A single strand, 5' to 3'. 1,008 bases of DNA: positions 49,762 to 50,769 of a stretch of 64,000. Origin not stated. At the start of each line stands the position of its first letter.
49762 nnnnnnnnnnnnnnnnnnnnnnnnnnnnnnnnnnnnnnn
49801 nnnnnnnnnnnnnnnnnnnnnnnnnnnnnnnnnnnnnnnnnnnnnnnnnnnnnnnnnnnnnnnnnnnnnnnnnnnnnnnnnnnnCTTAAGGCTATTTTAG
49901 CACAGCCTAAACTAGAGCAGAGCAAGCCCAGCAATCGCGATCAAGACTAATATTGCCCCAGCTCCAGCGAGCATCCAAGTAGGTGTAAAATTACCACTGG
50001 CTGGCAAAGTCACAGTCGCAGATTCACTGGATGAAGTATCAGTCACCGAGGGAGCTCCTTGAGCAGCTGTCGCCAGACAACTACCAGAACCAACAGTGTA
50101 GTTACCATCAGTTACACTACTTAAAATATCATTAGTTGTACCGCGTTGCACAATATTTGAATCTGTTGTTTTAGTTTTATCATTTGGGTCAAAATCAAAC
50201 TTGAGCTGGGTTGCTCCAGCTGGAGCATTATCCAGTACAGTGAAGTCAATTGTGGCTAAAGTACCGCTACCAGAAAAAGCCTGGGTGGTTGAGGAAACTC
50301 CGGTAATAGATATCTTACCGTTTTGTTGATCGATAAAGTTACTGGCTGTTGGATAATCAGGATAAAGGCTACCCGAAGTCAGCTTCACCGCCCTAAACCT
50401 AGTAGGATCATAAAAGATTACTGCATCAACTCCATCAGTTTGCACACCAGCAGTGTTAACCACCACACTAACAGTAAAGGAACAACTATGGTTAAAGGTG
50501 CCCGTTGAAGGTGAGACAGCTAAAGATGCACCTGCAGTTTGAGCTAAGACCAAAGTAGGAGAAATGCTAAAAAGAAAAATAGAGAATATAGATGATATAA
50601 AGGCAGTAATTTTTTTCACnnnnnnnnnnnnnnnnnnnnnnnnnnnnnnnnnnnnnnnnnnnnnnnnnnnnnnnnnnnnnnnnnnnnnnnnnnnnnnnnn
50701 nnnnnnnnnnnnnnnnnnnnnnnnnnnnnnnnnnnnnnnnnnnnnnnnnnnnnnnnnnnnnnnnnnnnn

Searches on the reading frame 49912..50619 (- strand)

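Call 55: search_protein_families(library=pfam, proteins=[window:49912-50619:-], max_evalue=0.00001)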
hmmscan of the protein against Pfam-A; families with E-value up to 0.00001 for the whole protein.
window:49912-50619:- (235 aa): 1 family
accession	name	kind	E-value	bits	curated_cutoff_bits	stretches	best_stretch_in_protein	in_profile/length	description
PF00963.24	Cohesin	-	1.5e-11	45.1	24.1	1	49-150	15-123/139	Cohesin domain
